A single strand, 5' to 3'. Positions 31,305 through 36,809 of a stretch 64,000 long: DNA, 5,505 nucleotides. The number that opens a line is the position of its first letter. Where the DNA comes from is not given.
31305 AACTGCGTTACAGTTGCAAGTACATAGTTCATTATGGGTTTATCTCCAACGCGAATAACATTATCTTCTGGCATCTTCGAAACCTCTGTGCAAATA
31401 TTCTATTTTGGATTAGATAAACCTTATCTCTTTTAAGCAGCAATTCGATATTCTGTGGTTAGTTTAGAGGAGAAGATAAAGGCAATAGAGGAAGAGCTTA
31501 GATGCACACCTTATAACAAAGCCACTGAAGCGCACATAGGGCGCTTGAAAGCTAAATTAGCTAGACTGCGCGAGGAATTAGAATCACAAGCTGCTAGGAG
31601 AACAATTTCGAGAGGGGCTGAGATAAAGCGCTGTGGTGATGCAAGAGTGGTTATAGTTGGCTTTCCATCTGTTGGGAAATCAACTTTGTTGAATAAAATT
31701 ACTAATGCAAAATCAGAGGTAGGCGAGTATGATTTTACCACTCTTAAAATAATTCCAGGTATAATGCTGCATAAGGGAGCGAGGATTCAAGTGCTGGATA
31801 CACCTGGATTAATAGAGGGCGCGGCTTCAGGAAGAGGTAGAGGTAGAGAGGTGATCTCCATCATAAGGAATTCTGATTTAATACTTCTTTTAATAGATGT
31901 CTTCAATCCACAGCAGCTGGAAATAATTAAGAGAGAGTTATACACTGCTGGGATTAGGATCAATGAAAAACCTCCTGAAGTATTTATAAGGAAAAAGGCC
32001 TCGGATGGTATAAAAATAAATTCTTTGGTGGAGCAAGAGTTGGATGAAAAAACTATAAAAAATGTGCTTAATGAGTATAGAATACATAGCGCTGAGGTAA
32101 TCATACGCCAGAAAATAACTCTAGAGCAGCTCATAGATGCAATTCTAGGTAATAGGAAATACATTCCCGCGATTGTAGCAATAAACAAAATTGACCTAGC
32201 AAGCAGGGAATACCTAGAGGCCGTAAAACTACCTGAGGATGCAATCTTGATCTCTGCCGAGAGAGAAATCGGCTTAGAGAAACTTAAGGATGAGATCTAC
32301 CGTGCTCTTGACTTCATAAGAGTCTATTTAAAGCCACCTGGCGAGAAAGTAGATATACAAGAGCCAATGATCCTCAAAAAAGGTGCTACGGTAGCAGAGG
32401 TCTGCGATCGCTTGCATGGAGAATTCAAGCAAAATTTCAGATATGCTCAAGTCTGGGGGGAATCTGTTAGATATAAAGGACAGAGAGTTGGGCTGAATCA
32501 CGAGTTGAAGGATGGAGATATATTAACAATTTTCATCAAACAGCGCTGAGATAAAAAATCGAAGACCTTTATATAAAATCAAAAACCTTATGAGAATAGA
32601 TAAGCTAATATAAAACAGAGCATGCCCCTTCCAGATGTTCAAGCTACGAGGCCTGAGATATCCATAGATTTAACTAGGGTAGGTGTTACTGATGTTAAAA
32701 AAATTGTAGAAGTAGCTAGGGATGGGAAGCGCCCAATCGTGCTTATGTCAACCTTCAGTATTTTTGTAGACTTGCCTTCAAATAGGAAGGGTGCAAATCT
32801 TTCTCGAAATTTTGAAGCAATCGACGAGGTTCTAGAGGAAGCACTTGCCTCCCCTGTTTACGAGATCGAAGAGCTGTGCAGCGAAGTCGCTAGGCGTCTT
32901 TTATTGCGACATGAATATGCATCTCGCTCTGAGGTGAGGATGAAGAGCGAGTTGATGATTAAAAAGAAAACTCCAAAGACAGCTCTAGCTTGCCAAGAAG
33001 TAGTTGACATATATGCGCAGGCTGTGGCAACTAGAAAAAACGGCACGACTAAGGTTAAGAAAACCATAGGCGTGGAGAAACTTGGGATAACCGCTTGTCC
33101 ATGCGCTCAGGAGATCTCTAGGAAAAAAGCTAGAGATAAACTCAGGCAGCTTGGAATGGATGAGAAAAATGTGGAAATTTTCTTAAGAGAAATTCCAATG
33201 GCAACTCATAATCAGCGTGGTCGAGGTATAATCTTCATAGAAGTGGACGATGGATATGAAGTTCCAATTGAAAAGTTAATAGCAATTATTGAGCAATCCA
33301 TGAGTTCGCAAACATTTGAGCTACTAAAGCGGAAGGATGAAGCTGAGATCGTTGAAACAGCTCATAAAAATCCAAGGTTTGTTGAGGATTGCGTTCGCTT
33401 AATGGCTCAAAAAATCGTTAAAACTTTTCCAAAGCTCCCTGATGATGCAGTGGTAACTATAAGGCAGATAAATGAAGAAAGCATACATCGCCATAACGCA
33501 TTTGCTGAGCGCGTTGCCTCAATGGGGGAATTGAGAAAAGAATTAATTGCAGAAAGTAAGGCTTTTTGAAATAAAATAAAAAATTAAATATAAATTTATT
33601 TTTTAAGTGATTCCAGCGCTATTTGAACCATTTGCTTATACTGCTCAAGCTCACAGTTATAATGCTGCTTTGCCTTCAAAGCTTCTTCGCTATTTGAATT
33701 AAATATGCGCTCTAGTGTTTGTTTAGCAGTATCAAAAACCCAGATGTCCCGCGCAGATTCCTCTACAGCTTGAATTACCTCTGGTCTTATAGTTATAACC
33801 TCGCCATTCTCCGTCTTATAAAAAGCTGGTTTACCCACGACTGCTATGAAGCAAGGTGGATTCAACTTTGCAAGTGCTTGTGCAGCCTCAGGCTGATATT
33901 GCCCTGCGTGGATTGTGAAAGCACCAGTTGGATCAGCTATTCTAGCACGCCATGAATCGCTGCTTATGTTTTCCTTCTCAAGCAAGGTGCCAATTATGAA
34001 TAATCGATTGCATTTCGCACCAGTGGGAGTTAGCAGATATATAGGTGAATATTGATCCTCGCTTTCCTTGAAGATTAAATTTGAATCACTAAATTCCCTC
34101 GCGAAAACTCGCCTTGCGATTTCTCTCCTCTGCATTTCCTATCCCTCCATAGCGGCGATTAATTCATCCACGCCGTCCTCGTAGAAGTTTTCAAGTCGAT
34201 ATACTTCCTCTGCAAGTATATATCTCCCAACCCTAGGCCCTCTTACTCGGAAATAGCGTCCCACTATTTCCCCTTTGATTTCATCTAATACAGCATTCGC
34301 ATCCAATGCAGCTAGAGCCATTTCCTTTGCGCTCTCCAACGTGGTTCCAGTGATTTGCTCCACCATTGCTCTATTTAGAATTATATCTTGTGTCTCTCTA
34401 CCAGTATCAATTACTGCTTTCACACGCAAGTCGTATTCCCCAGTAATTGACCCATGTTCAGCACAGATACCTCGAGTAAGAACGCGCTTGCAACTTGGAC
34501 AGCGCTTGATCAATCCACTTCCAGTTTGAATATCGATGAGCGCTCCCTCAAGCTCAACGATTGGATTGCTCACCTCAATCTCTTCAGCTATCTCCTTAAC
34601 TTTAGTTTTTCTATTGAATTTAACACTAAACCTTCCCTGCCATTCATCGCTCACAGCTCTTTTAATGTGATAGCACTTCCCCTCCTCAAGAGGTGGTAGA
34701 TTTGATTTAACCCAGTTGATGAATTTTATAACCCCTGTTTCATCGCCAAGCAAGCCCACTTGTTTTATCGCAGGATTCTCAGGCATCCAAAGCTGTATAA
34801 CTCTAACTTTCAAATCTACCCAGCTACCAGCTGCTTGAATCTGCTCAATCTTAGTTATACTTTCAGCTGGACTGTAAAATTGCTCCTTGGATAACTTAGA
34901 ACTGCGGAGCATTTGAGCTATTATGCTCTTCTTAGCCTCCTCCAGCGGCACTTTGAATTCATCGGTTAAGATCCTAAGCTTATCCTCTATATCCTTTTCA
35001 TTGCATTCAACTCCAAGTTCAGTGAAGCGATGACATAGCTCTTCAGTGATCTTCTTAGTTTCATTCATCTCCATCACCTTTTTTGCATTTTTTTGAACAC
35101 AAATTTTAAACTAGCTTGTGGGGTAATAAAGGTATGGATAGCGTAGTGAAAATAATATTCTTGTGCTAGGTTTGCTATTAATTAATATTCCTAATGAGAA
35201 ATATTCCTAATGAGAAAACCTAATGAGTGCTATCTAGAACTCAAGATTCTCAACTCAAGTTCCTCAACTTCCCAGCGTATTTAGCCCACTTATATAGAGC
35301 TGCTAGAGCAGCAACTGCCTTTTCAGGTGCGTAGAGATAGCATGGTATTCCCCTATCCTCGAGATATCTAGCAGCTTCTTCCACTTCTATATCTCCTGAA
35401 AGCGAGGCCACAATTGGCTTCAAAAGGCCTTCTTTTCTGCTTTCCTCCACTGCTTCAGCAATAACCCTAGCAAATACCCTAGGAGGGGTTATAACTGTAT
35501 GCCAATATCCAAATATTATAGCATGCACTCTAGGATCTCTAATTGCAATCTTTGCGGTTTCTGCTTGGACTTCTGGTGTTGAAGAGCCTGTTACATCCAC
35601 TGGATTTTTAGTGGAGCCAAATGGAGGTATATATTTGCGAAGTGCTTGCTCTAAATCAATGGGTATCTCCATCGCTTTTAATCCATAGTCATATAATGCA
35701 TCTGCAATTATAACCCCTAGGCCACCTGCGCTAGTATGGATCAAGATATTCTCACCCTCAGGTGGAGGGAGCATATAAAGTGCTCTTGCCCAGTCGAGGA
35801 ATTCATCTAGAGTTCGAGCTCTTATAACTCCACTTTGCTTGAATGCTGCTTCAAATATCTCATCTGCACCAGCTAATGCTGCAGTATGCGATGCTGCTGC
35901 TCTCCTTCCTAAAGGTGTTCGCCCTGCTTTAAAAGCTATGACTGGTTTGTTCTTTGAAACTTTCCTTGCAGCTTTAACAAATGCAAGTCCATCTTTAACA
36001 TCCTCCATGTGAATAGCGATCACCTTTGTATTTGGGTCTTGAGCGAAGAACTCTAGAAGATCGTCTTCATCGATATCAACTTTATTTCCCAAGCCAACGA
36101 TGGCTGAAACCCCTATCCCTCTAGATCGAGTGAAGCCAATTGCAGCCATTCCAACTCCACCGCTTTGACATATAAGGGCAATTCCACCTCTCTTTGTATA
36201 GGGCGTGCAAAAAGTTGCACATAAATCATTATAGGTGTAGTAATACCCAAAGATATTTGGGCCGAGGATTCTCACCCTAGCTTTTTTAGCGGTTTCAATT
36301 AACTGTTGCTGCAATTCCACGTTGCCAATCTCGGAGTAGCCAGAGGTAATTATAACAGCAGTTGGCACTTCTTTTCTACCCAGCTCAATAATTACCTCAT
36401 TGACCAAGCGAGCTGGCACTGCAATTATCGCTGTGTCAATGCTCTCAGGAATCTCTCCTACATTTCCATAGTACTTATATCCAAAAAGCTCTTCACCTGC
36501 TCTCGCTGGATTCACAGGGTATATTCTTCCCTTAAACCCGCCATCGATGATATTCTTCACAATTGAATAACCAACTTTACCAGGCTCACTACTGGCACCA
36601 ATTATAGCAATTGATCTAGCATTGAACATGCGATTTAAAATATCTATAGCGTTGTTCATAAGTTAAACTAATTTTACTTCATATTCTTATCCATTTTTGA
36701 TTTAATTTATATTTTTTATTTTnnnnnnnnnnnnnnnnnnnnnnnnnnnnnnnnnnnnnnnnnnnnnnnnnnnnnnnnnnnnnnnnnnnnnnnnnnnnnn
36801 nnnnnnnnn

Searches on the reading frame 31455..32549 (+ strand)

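Call 73: search_protein_families(library=pfam, proteins=[window:31455-32549:+], max_evalue=0.00001)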
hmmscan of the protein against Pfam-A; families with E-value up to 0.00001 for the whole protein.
window:31455-32549:+ (364 aa): 4 families
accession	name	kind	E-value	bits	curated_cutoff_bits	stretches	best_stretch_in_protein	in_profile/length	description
PF16897.10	MMR_HSR1_Xtn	-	3.3e-35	120.7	35.2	1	184-286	2-105/106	C-terminal region of MMR_HSR1 domain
PF01926.29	MMR_HSR1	-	1.3e-25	90.1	21.9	1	64-178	1-111/113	50S ribosome-binding GTPase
PF02824.27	TGS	-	9.3e-20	70.9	22.2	1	288-360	1-59/60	TGS domain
PF02421.24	FeoB_N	-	1.1e-11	45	27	1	64-121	2-59/156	Ferrous iron transport protein B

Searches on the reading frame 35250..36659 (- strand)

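Call 73: search_protein_families(library=pfam, proteins=[window:35250-36659:-], max_evalue=0.00001)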
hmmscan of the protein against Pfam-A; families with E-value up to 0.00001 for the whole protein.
window:35250-36659:- (469 aa): 5 families
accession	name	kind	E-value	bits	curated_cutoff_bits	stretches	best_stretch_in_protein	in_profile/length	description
PF19045.5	Ligase_CoA_2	-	1.7e-59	200.9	23.7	1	306-465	2-161/162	Ligase-CoA domain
PF13607.11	Succ_CoA_lig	-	3.6e-53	179.4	27.4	1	157-294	1-138/138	Succinyl-CoA ligase like flavodoxin domain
PF13380.12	CoA_binding_2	-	4.3e-20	72.7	22.8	1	15-135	1-109/116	CoA binding domain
PF02629.25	CoA_binding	-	3.5e-17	63.4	22.3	1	15-107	4-97/97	CoA binding domain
PF00549.24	Ligase_CoA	-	2.3e-06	28.2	24.5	0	164-248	2-94/128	CoA-ligase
